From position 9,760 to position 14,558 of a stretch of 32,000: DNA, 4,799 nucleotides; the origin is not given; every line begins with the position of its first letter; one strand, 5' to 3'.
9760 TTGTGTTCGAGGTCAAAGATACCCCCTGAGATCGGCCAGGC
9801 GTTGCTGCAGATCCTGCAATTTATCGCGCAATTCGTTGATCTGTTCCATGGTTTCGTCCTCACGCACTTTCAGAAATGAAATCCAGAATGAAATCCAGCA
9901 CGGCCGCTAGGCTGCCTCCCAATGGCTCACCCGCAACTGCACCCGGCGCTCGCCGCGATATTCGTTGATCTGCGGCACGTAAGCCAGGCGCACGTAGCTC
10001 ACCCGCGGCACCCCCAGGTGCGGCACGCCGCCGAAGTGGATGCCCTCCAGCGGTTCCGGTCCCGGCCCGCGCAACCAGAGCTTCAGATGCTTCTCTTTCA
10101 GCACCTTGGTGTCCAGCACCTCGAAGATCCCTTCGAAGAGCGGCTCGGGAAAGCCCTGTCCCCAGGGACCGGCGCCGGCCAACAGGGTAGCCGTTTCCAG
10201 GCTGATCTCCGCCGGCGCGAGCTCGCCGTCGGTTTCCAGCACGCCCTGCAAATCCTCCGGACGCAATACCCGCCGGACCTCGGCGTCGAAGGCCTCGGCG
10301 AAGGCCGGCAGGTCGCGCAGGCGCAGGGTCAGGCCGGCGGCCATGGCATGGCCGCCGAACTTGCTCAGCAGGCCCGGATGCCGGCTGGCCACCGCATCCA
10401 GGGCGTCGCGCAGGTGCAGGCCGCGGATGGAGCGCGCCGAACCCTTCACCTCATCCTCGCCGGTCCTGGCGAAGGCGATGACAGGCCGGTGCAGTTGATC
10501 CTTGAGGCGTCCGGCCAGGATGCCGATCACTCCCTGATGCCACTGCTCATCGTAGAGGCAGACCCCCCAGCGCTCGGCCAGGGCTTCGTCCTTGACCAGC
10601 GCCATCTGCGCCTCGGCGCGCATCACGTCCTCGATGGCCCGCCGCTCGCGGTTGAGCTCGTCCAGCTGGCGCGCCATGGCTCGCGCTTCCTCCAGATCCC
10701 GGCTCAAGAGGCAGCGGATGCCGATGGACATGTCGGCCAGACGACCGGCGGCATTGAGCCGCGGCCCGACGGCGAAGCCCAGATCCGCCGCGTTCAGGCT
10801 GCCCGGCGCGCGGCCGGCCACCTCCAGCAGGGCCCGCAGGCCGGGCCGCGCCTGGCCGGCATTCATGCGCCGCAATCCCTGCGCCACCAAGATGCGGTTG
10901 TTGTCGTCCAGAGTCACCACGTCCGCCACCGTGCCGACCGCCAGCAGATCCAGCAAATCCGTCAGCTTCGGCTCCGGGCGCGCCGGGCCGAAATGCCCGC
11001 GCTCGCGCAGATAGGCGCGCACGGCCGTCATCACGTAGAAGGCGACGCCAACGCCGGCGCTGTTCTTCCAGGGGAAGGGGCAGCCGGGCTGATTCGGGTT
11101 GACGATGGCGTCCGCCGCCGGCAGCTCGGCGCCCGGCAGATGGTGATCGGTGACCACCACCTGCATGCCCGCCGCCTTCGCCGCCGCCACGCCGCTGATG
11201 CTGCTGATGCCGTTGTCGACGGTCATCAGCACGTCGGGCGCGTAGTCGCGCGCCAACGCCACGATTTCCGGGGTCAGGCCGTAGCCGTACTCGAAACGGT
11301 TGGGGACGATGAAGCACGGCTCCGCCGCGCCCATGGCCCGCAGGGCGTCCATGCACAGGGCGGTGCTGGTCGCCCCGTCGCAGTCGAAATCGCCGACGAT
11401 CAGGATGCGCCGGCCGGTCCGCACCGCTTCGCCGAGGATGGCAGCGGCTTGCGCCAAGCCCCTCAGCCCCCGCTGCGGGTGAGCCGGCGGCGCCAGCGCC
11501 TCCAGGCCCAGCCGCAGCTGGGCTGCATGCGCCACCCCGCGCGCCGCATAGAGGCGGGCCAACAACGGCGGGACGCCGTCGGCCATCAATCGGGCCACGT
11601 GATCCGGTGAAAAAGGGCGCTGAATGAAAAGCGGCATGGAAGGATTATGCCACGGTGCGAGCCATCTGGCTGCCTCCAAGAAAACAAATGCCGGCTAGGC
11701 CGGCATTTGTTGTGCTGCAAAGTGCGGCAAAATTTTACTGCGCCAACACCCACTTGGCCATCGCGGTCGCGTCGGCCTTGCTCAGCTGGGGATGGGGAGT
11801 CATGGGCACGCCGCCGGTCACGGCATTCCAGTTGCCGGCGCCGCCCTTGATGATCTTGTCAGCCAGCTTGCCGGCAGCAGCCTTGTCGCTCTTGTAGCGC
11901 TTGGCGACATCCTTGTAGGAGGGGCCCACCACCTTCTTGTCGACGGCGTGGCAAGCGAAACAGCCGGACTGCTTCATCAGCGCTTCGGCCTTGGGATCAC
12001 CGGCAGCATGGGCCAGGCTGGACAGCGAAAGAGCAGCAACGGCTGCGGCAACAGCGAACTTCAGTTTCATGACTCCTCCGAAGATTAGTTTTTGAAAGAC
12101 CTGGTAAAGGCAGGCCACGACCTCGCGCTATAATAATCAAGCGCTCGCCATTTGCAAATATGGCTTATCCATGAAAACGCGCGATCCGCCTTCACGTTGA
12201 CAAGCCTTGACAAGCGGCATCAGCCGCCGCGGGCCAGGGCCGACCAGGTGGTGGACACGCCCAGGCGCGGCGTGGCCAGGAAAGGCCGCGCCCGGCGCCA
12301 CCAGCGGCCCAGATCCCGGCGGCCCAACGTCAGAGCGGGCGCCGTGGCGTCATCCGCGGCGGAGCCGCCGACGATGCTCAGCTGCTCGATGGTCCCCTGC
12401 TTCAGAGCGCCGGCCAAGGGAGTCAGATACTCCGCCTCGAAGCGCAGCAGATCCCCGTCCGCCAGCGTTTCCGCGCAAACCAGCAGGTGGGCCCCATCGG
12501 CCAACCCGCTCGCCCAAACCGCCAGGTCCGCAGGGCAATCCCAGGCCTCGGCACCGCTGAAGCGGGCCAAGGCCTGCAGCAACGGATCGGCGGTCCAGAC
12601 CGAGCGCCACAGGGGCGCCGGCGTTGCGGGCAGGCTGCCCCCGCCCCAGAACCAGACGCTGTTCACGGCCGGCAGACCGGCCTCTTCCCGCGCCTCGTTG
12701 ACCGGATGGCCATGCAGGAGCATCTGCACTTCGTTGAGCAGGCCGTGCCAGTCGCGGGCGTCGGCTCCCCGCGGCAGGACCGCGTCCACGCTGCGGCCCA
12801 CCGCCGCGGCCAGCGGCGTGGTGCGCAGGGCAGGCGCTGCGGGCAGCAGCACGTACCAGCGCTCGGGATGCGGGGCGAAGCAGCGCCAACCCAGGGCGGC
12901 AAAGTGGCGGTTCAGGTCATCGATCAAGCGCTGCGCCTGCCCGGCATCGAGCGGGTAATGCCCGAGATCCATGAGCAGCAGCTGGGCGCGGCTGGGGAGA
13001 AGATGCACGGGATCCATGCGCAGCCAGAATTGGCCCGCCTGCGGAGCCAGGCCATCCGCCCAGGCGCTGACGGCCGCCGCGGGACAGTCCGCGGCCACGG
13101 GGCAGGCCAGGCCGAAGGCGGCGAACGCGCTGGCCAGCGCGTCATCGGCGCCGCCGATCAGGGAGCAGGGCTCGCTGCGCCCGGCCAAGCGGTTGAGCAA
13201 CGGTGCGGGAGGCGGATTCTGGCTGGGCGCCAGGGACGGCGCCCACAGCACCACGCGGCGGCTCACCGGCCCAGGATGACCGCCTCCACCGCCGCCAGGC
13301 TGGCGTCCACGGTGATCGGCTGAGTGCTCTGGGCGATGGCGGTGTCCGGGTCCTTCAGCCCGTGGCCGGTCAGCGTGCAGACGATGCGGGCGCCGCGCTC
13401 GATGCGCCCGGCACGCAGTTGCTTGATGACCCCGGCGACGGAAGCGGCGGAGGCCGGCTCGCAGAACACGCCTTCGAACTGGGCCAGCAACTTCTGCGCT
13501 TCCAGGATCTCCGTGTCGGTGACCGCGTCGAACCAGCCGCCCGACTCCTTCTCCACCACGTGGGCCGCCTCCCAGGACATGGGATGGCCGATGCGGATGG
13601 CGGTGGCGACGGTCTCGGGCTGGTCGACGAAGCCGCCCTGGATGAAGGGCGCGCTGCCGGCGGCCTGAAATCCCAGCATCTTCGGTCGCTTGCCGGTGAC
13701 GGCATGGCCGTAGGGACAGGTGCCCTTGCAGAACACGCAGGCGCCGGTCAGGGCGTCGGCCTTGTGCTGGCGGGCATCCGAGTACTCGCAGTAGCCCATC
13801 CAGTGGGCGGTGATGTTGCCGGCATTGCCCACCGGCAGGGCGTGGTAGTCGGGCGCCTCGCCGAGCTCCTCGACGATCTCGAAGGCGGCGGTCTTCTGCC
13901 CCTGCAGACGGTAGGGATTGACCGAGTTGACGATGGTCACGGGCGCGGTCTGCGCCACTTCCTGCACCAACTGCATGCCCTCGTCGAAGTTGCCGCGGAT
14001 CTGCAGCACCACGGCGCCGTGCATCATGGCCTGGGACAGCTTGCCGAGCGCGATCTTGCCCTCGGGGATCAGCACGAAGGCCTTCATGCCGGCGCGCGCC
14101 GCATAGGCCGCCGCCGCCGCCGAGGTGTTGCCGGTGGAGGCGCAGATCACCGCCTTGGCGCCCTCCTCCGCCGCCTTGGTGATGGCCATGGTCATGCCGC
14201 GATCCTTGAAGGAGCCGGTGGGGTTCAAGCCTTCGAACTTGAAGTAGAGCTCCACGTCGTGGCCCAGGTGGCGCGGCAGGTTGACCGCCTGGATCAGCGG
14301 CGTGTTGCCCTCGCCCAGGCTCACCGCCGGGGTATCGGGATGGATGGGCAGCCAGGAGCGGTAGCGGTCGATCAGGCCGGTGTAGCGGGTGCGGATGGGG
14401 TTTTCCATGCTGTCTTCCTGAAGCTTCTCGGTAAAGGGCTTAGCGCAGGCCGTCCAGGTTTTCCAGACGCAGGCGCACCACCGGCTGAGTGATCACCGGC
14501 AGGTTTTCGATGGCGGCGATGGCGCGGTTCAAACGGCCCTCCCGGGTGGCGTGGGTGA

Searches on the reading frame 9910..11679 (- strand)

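Call 12: search_protein_families(library=pfam, proteins=[window:9910-11679:-], max_evalue=0.001)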
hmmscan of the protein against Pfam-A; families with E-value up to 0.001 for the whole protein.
window:9910-11679:- (590 aa): 3 families
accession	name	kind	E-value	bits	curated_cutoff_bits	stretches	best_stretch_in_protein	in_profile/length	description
PF01368.27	DHH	-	9.3e-25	87.8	28.1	1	91-250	1-125/125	DHH family, N-terminal domain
PF02272.25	DHHA1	-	4.1e-22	79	25.9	1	375-468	7-100/102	DHHA1 domain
PF17768.7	RecJ_OB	-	4.2e-21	75.5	27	1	483-585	1-106/107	RecJ OB domain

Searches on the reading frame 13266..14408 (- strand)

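Call 12: search_protein_families(library=pfam, proteins=[window:13266-14408:-], max_evalue=0.001)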
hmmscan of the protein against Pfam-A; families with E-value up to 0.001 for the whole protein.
window:13266-14408:- (381 aa): 1 family
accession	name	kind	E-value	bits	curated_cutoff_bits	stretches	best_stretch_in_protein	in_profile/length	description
PF00291.31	PALP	-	1.1e-69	235.5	35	1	29-348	1-295/295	Pyridoxal-phosphate dependent enzyme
